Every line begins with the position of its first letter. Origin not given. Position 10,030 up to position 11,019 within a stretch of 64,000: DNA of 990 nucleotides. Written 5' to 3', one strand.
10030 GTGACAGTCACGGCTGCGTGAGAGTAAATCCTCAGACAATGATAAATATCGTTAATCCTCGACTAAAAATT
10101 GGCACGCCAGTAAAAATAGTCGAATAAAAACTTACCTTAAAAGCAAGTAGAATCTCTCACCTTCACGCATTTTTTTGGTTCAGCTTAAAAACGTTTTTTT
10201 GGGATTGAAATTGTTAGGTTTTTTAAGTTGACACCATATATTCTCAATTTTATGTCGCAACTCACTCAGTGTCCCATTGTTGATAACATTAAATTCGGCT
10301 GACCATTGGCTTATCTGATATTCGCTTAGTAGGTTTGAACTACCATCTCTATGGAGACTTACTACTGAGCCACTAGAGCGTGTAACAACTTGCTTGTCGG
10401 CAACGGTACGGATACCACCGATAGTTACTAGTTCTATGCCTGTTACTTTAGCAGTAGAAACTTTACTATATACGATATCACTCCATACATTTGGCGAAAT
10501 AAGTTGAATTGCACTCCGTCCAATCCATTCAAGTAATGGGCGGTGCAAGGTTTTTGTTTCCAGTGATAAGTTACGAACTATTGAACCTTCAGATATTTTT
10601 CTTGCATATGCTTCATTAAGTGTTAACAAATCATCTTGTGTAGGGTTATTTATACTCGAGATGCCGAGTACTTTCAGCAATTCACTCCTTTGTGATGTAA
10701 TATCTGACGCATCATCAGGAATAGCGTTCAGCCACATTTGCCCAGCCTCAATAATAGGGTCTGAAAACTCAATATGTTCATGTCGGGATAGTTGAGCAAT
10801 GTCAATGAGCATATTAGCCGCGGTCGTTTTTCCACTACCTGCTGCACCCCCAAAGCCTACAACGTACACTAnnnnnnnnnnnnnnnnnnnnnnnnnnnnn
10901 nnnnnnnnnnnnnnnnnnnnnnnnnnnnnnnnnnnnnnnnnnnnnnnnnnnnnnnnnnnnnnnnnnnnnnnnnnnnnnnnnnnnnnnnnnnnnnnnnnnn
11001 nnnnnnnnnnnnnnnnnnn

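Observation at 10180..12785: Candidate undescribed nucleotide-centric system: Ppx/GppA::NDT fusion, dNMP-kinase-like protein and NDT(E->Q)::RHH regulator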

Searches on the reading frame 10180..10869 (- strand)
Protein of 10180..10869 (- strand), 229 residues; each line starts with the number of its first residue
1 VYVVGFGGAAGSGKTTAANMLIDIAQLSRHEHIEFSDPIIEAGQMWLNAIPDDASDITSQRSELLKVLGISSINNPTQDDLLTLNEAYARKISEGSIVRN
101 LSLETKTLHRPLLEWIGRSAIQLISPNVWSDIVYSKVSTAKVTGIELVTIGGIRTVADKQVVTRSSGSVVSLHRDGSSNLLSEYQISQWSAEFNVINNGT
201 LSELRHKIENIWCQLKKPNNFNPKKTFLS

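Call 3: search_protein_families(library=pfam, proteins=[window:10180-10869:-], max_evalue=1)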
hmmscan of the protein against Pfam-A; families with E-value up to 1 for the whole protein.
window:10180-10869:- (229 aa): 4 families
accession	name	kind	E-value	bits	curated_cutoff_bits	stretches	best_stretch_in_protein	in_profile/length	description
PF13207.12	AAA_17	-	0.018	15.8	27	1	8-80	2-72/136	AAA domain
PF21448.3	DNMK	-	0.14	12.1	27.1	0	121-207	143-232/232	Deoxynucleotide monophosphate kinase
PF20720.3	nSTAND3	-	0.15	12.2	27.2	1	8-35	24-51/155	Novel STAND NTPase 3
PF03029.23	ATP_bind_1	-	0.25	11.5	27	1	8-29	3-25/240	Conserved hypothetical ATP binding protein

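Call 4: search_protein_families(library=ncbifam, proteins=[window:10180-10869:-], max_evalue=1)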
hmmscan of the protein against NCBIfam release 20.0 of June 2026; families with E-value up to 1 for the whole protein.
window:10180-10869:- (229 aa): 6 families
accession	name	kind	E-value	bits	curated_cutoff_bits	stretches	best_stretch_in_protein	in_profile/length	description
NF006226.0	PRK08356.1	equivalog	0.00072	19.3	189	1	188-215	166-193/195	hypothetical protein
TIGR00235.1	udk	equivalog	0.0071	16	220.3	1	2-24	7-29/207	uridine kinase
NF047565.1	PSM_export_PmtA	equivalog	0.025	13.9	350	1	2-30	28-56/282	phenol-soluble modulin export ABC transporter ATP-binding protein PmtA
NF008143.0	PRK10894.1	equivalog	0.1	11.9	234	1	140-187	52-99/184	lipopolysaccharide ABC transporter substrate-binding protein LptA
TIGR01420.1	pilT_fam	subfamily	0.16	11.2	319.1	1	6-39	127-161/343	PilT/PilU family type 4a pilus ATPase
NF004018.0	PRK05480.1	equivalog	0.17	11.3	180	1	2-25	7-30/210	uridine kinase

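Call 5: search_protein_families(library=padloc, proteins=[window:10180-10869:-], max_evalue=1)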
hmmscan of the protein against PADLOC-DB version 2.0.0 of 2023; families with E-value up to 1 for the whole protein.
window:10180-10869:- (229 aa): 1 family
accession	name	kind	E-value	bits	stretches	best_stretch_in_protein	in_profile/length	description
PDLC04140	mad8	-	0.023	12.2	1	6-86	32-85/314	mads_8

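Call 16: find_homologous_proteins(query=window:10180-10869:-)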
Query window:10180-10869:- (229 aa): 27 proteins with E <= 0.001 among 524 candidates.
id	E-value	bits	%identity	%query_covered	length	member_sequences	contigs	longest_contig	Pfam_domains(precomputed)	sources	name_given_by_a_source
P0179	1.2e-144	498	100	100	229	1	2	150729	-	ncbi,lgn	-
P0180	6.4e-65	237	50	99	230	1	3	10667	-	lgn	-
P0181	4.7e-56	208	47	94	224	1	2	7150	-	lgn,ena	-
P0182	2.8e-55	206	47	94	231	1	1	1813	-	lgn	-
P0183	2.3e-54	203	47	94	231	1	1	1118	-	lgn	-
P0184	2.6e-50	189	44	93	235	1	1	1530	PF21448.4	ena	-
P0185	8.2e-50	188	46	93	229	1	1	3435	PF21448.4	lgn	-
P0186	4.8e-49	185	44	95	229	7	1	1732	-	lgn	-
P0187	6.1e-49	185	44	93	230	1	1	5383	-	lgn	-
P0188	8.9e-49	184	43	96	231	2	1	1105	-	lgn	-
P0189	3.9e-48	182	44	96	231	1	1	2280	-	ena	-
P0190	5.5e-48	182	48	93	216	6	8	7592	-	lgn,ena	-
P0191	7.2e-48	181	43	96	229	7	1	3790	-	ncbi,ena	-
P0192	1.5e-47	180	43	96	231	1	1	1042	-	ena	-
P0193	3.9e-46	176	45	95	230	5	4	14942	-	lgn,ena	-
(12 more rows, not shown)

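Call 51: search_solved_structures(query=A5, max_evalue=5, show_alignments=2)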
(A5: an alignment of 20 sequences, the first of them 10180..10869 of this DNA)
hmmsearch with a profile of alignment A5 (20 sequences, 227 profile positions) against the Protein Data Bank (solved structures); distinct sequences matched with E-value up to 5: 23.
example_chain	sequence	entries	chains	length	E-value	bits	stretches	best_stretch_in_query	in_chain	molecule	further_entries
2if2_A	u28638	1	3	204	0.00035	23.6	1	194-222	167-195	Dephospho-CoA kinase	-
1dek_A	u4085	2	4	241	0.00049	23.1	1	106-216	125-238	DEOXYNUCLEOSIDE MONOPHOSPHATE KINASE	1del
7dd0_A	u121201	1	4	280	0.016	18.2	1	4-36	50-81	Teichoic acids export ATP-binding protein TagH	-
3j15_B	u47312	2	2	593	0.03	17.3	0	4-25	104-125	ABC transporter ATP-binding protein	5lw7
3bk7_A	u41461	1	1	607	0.031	17.2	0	4-25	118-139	ABC transporter ATP-binding protein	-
5yv5_A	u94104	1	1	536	0.046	16.7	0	4-32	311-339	ATPase RIL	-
1yqt_A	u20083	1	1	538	0.047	16.7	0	4-32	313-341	RNase l inhibitor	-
2grj_A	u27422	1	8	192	0.071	16.1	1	4-108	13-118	Dephospho-CoA kinase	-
7nhl_0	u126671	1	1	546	0.072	16.1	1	6-97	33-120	Lincosamide-streptogramin A resistance protein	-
3b5j_A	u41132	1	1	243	0.26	14.2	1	4-72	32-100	Alpha-hemolysin translocation ATP-binding protein hlyB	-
1uf9_A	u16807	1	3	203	0.27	14.2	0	5-25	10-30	TT1252 protein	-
9ugg_A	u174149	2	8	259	0.31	14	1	4-33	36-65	Lantibiotic ABC transporter ATP-binding protein PsdA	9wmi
1jjv_A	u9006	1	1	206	0.33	13.9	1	3-27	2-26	DEPHOSPHO-COA KINASE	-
1q3s_A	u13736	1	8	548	0.42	13.6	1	19-131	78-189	Thermosome alpha subunit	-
1q3r_A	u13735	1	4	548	0.47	13.4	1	19-134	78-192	Thermosome alpha subunit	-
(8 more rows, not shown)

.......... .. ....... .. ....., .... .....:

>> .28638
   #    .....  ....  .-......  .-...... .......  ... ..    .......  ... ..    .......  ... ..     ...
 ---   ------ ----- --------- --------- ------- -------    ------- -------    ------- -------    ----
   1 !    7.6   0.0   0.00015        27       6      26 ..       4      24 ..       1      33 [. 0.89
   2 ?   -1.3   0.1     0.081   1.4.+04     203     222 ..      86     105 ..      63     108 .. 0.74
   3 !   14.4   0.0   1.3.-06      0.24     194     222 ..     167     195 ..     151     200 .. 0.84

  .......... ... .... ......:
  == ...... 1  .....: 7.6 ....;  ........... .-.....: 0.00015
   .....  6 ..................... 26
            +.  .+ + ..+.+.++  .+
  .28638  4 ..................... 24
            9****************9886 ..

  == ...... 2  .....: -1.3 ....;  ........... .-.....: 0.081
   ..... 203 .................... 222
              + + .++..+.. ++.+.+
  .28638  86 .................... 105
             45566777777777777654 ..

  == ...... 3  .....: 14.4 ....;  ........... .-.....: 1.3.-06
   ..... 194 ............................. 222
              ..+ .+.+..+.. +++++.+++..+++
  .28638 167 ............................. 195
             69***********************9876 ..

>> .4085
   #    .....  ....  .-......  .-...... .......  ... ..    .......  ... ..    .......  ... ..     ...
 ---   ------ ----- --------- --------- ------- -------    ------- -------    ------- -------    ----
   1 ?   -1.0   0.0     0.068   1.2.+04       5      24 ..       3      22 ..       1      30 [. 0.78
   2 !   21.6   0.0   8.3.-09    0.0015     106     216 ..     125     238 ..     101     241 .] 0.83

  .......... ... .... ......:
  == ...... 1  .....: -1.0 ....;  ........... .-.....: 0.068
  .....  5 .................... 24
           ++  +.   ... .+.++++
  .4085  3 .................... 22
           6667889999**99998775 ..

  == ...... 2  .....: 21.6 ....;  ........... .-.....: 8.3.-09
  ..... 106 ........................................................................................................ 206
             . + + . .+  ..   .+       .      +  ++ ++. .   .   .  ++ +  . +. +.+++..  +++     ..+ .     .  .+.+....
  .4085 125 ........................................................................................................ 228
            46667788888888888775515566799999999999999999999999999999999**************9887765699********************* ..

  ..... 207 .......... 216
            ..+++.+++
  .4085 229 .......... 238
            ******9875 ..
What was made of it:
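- On T4 gp1-type dNMP kinase (PF21448, PHROG 139), A: 1DEK E=4.9e-4 (call 51).
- Checked: T4 dNMP kinase 1DEK E=4.9e-4 (call 51).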

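Call 52: search_protein_families(library=pfam, alignment_id=A5, max_evalue=0.1)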
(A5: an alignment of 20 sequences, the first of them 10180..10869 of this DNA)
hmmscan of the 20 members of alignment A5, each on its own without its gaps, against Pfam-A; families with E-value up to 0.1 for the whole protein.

A. member 1, window:10180-10869:- (229 aa): 1 family
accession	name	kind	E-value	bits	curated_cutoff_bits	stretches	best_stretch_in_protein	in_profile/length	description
PF13207.12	AAA_17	-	0.018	15.8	27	1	8-80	2-72/136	AAA domain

B. families by the number of members that match (of 20 scanned): 13 families
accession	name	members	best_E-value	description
PF21448.3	DNMK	16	2.2e-08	Deoxynucleotide monophosphate kinase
PF13207.12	AAA_17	9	0.0071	AAA domain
PF13238.12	AAA_18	7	0.0017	AAA domain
PF00005.33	ABC_tran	7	0.0072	ABC transporter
PF00931.28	NB-ARC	6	0.00072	NB-ARC domain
PF02223.23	Thymidylate_kin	5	0.02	Thymidylate kinase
PF01121.26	CoaE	5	0.066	Dephospho-CoA kinase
PF13191.12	AAA_16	3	0.022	AAA ATPase domain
PF20720.3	nSTAND3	3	0.064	Novel STAND NTPase 3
PF05272.17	VapE-like_dom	1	0.038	Virulence-associated protein E-like domain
PF13604.12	AAA_30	1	0.042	AAA domain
PF04275.20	P-mevalo_kinase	1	0.079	Phosphomevalonate kinase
PF13401.12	AAA_22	1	0.097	AAA domain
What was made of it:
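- On T4 gp1-type dNMP kinase (PF21448, PHROG 139), A: Pfam DNMK in 16/20 members, best 2.2e-8, though the window protein alone scores 0.14 (calls 3, 52).
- Checked: Pfam DNMK in 16 of 20 family members (call 52).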

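Call 95: search_protein_families(library=phrogs, proteins=[window:10180-10869:-], max_evalue=0.01)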
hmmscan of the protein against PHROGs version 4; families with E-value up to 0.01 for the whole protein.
window:10180-10869:- (229 aa): 1 family
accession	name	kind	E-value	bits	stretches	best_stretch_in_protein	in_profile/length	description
phrog_139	-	other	3e-14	54.2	1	1-222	83-270/342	deoxynucleoside monophosphate kinase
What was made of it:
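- On T4 gp1-type dNMP kinase (PF21448, PHROG 139), A: PHROG 139 E=3e-14 over residues 1-222 (call 95).
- Closest known: T4 gp1 deoxynucleoside monophosphate kinase. Same: It has the P-loop (calls 51, 52, 95).
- Checked: A: PHROG dNMP kinase E=3e-14 over the full length (call 95).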
